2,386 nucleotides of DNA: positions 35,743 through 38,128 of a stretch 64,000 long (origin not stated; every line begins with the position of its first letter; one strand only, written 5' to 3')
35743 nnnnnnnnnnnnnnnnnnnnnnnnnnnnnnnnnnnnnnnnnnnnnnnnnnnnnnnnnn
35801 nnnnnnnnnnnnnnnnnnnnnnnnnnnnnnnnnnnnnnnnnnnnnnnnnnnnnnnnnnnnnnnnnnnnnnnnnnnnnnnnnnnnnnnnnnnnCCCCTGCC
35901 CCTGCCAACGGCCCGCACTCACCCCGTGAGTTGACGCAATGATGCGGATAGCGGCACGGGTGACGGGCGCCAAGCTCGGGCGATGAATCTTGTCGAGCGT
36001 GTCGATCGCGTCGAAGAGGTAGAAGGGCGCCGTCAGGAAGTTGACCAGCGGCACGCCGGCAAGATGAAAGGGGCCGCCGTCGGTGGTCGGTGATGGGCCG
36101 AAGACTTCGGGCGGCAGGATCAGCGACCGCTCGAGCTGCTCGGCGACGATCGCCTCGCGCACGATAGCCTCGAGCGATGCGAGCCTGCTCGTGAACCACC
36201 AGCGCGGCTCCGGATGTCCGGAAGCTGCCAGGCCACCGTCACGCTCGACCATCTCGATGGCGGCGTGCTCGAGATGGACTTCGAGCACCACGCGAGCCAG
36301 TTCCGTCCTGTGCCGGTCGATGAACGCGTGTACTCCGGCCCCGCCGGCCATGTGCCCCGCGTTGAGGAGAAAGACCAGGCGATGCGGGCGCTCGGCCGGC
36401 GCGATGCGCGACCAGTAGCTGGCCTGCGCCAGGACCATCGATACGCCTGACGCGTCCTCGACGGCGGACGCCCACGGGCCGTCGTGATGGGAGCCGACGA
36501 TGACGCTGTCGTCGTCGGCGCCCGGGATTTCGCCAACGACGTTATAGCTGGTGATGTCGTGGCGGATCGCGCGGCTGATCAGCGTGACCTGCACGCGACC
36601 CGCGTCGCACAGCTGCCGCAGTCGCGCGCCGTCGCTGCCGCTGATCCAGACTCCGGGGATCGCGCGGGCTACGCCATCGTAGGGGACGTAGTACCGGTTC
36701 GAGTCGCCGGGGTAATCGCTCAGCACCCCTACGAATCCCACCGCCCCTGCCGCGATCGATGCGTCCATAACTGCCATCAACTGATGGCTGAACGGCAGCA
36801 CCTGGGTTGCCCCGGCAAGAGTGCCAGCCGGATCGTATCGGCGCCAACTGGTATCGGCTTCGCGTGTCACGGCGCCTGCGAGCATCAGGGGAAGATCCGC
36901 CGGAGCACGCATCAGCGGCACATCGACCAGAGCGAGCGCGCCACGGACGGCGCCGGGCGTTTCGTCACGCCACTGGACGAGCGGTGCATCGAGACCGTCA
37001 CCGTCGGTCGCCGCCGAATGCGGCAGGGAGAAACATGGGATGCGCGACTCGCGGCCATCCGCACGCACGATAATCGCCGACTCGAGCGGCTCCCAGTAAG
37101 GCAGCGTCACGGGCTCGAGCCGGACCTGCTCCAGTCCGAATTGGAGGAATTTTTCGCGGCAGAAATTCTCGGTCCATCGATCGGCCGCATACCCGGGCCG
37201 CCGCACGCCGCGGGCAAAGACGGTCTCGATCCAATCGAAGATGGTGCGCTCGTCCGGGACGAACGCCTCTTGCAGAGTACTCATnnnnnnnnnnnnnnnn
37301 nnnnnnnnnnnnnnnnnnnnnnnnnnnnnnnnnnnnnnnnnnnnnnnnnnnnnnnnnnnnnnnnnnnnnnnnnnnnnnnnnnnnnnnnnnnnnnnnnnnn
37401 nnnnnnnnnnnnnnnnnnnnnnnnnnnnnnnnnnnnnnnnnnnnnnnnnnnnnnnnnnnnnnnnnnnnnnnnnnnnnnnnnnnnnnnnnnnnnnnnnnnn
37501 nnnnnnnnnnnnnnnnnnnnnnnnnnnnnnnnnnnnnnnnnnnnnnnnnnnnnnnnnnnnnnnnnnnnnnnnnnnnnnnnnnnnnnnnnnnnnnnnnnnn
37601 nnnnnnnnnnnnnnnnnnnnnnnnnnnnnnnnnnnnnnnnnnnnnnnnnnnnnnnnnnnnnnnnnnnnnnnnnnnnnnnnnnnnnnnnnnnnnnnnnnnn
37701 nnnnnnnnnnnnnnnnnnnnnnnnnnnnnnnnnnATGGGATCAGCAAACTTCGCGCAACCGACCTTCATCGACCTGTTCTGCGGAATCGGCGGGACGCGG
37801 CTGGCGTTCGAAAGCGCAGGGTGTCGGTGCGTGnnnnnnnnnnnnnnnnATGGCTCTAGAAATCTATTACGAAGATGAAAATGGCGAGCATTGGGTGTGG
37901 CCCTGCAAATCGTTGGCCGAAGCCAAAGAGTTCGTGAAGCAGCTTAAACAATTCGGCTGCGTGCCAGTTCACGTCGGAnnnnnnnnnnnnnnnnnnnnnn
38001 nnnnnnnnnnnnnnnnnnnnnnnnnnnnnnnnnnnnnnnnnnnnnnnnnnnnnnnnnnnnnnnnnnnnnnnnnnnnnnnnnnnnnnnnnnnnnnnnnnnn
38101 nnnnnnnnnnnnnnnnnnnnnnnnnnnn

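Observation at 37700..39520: A dcm–vsr locus split open by an AT-richer foreign two-gene cassette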

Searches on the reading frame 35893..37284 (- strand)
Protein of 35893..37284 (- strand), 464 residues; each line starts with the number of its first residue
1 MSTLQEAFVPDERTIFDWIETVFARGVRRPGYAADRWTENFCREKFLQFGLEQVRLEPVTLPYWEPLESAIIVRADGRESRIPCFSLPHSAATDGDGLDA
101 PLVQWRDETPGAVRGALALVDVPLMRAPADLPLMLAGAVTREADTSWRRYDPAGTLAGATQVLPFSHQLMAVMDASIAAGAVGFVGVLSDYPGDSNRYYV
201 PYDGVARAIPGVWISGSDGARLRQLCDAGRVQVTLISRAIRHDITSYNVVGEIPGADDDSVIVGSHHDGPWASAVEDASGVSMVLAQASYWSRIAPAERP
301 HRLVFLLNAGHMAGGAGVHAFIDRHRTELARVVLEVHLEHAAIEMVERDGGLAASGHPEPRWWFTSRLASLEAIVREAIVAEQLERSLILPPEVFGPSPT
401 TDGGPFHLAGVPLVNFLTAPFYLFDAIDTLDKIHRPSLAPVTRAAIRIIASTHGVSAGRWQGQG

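Call 4: search_protein_families(library=pfam, max_evalue=1, proteins=[window:35893-37284:-])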
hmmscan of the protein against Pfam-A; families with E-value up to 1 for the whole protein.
window:35893-37284:- (464 aa): 1 family
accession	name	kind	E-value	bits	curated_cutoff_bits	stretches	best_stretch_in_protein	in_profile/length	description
PF04389.22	Peptidase_M28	-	2.1e-08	34.6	21.3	1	248-446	1-190/193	Peptidase family M28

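Call 44: find_related_loci(query=window:35893-37284:-, collection=metagenome_contigs, flank=6000)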
Query window:35893-37284:- (464 aa) in metagenome_contigs; peptide patterns used: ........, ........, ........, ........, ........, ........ (x = any residue, [..] = any of these).
288 stretches matched a pattern; 48 encode a relative of the query (tblastn E <= 1e-3); 46 distinct loci.
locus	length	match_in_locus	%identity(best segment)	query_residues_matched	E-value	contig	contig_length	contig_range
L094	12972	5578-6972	91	1-464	0e+0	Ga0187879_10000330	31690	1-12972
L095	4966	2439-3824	89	1-464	0e+0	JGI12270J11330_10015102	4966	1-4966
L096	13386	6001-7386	89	1-464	0e+0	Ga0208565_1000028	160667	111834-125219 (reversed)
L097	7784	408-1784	90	1-459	0e+0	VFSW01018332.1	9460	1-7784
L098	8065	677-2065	89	1-464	0e+0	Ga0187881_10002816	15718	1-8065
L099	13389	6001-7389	89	1-464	0e+0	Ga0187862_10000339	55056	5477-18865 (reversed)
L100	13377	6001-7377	88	1-459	0e+0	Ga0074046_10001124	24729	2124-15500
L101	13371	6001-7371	86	1-457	0e+0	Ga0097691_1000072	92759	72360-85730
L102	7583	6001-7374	85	1-457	0e+0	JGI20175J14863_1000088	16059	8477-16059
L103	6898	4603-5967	84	3-457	0e+0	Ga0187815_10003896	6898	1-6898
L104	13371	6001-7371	84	1-457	0e+0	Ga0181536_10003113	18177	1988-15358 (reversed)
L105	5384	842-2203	83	1-456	0e+0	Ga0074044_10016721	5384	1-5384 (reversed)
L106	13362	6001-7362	83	1-456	0e+0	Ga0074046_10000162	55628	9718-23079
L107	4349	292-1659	84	1-457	0e+0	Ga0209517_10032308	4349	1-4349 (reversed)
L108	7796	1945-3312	84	1-457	0e+0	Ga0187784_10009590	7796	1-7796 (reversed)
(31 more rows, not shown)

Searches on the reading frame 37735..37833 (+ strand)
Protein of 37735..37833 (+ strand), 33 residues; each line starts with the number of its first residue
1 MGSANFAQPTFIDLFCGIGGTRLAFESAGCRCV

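Call 4: search_protein_families(library=pfam, max_evalue=1, proteins=[window:37735-37833:+])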
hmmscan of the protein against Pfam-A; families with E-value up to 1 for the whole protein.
seq(33 aa): 2 families
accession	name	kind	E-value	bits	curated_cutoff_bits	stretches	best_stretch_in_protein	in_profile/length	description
PF00145.23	DNA_methylase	-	8.4e-06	25.9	22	1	10-33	2-25/324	C-5 cytosine-specific DNA methylase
PF09445.16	Methyltransf_15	-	0.18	11.8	22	1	10-30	3-23/165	RNA cap guanine-N2 methyltransferase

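Call 6: search_protein_families(library=ncbifam, max_evalue=1, proteins=[window:37735-37833:+])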
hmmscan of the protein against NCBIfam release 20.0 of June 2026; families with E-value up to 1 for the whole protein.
seq(33 aa): 4 families
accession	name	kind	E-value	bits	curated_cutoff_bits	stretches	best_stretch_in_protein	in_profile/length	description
NF007772.0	PRK10458.1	subfamily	1.3e-05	24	710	1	10-33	90-113/472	DNA cytosine methylase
TIGR00675.1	dcm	superfamily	3.4e-05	23.6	100.65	1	11-33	1-24/329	DNA (cytosine-5-)-methyltransferase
NF002913.0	PRK03522.2-6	equivalog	0.056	12.8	537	1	9-31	176-198/342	23S rRNA (uracil(747)-C(5))-methyltransferase RlmC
NF002910.0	PRK03522.2-3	equivalog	0.11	11.5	558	1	8-28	235-255/383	23S rRNA (uracil(747)-C(5))-methyltransferase RlmC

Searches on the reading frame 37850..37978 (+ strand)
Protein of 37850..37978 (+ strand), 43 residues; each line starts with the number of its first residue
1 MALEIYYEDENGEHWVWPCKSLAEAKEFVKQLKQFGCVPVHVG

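Call 4: search_protein_families(library=pfam, max_evalue=1, proteins=[window:37850-37978:+])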
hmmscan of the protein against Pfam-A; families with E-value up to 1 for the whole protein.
seq(43 aa): 0 families

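Call 6: search_protein_families(library=ncbifam, max_evalue=1, proteins=[window:37850-37978:+])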
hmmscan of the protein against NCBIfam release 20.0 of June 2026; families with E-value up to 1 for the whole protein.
seq(43 aa): 0 families

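Call 7: search_protein_families(library=padloc, max_evalue=1, proteins=[window:37850-37978:+])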
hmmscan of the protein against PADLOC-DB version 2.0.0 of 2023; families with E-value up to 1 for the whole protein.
seq(43 aa): 0 families
